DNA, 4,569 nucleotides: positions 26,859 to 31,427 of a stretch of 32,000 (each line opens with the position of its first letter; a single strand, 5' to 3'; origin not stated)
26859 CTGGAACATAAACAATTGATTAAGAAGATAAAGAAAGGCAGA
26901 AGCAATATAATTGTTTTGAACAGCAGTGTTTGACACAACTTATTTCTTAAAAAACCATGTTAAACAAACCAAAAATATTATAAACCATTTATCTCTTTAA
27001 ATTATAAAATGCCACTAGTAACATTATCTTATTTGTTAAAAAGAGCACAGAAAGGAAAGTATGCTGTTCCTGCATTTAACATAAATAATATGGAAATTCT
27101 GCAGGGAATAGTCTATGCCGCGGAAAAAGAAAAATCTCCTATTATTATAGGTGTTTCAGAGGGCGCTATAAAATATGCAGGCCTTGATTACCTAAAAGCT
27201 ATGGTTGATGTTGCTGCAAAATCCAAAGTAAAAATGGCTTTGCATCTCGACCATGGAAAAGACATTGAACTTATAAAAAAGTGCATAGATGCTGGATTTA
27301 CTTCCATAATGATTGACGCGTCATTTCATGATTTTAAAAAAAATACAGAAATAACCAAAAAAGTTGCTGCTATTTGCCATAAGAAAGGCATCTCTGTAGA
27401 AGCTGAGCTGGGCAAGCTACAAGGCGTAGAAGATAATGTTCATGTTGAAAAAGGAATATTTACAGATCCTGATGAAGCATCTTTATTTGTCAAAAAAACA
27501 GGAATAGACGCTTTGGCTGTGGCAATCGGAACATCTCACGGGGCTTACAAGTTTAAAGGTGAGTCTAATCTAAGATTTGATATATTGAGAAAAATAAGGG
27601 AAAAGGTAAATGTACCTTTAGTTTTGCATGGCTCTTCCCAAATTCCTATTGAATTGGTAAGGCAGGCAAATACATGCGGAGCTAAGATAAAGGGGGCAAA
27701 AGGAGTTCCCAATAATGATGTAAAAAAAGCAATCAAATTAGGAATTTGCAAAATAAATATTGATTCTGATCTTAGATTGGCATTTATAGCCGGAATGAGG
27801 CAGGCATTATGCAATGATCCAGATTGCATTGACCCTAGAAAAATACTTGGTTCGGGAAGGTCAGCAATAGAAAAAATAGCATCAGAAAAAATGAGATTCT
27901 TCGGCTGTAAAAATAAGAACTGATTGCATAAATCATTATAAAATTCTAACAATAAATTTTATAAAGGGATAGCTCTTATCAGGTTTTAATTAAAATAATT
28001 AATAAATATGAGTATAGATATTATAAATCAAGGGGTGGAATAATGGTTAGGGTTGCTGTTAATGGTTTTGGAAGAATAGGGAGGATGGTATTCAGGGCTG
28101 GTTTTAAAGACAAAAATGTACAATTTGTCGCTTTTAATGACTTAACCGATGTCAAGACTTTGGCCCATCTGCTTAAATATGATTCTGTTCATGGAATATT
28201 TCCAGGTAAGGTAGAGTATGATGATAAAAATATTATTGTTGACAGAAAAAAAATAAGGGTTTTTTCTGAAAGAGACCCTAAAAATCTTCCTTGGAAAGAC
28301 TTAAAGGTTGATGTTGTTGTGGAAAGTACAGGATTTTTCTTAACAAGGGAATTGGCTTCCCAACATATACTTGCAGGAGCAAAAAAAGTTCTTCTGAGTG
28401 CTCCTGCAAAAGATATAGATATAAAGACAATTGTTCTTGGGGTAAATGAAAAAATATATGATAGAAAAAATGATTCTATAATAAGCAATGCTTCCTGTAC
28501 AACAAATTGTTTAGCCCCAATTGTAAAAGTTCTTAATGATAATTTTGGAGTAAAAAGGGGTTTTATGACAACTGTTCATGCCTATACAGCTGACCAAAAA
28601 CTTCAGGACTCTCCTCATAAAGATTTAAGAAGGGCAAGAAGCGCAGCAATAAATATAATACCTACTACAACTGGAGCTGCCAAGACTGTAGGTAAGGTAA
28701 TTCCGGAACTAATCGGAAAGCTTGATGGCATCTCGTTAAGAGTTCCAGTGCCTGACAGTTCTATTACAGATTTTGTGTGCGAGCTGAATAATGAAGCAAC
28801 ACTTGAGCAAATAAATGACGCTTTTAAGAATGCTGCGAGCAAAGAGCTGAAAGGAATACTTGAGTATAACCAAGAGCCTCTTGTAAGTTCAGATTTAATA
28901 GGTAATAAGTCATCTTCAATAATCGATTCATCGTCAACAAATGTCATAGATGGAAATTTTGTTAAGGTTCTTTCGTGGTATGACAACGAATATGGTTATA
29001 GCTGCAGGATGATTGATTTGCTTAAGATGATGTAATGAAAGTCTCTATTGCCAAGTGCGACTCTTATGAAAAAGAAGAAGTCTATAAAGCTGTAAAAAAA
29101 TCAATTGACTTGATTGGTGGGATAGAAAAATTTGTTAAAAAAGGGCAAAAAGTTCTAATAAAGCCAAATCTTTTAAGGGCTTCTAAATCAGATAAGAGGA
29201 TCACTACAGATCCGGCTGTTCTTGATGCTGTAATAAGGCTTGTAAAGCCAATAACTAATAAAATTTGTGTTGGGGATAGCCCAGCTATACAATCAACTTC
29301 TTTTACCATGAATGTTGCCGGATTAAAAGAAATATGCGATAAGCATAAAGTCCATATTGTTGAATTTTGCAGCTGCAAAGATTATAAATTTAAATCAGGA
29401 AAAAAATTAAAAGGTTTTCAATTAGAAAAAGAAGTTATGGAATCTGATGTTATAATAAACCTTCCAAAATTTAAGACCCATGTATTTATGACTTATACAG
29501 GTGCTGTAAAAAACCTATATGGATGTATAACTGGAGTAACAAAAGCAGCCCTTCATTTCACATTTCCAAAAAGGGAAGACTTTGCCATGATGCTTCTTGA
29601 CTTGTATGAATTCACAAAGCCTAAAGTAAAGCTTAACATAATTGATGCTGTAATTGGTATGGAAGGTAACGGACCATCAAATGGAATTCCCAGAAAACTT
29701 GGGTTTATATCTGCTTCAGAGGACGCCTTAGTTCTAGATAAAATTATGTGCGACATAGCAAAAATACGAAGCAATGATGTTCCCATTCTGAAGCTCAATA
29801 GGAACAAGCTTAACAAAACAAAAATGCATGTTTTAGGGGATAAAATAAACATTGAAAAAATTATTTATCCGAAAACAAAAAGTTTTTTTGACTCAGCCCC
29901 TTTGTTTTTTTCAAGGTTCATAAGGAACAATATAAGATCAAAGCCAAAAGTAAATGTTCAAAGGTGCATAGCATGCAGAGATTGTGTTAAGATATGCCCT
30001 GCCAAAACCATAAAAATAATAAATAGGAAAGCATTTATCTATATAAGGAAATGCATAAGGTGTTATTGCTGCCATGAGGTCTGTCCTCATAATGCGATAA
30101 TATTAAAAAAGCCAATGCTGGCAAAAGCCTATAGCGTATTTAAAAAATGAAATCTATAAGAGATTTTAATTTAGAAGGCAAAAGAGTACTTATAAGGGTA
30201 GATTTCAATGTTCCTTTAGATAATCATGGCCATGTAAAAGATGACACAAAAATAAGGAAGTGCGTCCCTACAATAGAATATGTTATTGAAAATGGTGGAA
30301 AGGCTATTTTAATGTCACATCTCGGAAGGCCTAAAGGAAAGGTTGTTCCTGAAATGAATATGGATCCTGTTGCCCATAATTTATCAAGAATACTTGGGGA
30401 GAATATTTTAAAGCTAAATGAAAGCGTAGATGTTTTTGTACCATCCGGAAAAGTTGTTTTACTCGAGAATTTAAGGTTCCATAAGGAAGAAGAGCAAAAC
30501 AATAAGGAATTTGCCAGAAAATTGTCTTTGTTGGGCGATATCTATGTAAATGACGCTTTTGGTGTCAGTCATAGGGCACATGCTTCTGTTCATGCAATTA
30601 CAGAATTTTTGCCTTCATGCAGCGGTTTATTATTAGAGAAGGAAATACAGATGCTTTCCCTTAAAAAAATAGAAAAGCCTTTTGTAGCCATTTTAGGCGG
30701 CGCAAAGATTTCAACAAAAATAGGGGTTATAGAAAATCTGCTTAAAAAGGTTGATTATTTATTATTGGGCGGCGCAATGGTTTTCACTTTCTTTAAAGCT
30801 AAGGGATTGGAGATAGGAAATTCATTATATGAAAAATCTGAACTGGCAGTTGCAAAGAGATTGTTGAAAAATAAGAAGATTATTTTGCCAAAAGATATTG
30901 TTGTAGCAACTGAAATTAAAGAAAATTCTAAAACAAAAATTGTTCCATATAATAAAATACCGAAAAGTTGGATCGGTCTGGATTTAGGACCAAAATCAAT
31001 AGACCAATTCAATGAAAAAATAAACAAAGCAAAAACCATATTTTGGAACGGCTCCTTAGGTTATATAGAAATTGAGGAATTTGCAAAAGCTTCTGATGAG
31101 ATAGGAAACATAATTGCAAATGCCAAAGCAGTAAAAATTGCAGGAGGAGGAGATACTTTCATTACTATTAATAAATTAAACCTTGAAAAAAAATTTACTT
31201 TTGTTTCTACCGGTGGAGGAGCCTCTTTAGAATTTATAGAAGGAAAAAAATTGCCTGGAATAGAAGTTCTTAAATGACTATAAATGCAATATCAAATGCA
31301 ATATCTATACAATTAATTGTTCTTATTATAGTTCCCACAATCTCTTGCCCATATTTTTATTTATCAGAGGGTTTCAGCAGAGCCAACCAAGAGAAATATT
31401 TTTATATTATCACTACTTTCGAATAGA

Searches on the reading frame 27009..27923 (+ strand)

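Call 85: search_protein_families(library=pfam, proteins=[window:27009-27923:+], max_evalue=0.001)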
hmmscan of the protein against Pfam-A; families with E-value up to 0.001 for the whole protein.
window:27009-27923:+ (304 aa): 1 family
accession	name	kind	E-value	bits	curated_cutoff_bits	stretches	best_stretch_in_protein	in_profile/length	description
PF01116.26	F_bP_aldolase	-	2.6e-106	355.6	25.5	1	5-303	2-277/277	Fructose-bisphosphate aldolase class-II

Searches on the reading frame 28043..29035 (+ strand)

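Call 85: search_protein_families(library=pfam, proteins=[window:28043-29035:+], max_evalue=0.001)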
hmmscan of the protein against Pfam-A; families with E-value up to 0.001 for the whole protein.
window:28043-29035:+ (330 aa): 2 families
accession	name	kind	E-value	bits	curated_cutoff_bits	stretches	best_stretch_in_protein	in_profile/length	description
PF02800.25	Gp_dh_C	-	1.7e-66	223.1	24.4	1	157-313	1-158/158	Glyceraldehyde 3-phosphate dehydrogenase, C-terminal domain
PF00044.30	Gp_dh_N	-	1.1e-40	138.4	31.7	1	2-101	1-100/101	Glyceraldehyde 3-phosphate dehydrogenase, NAD binding domain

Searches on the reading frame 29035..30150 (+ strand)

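Call 85: search_protein_families(library=pfam, proteins=[window:29035-30150:+], max_evalue=0.001)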
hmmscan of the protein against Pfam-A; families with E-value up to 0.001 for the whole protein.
window:29035-30150:+ (371 aa): 10 families
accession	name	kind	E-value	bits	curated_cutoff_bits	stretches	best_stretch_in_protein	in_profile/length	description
PF04015.17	DUF362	-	1.5e-53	182.3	24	1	40-240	1-200/200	Domain of unknown function (DUF362)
PF00037.32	Fer4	-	3.2e-08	33.5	21.1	1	339-355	7-23/24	4Fe-4S binding domain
PF12797.12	Fer4_2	-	6.1e-07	29.4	24.5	1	303-323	2-22/22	4Fe-4S binding domain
PF13187.11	Fer4_9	-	1.4e-06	28.6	27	1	310-355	1-52/52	4Fe-4S dicluster domain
PF13183.11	Fer4_8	-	2.1e-06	28.6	27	0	305-324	48-67/68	4Fe-4S dicluster domain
PF13237.11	Fer4_10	-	2.8e-06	27.6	25.5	1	304-351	2-53/53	4Fe-4S dicluster domain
PF12837.12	Fer4_6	-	4.4e-06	26.8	25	1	303-323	1-21/24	4Fe-4S binding domain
PF12838.12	Fer4_7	-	2.3e-05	25.2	27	1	310-354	1-52/52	4Fe-4S dicluster domain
PF13484.11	Fer4_16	-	3.4e-05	25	30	0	310-327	1-18/66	4Fe-4S double cluster binding domain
PF14697.11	Fer4_21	-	0.00017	22.1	35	1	306-355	3-57/59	4Fe-4S dicluster domain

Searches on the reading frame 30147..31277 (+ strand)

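Call 85: search_protein_families(library=pfam, proteins=[window:30147-31277:+], max_evalue=0.001)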
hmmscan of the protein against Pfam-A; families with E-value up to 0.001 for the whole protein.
window:30147-31277:+ (376 aa): 1 family
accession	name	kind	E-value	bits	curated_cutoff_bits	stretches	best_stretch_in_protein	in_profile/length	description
PF00162.24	PGK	-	2.4e-139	465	27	1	4-367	1-379/379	Phosphoglycerate kinase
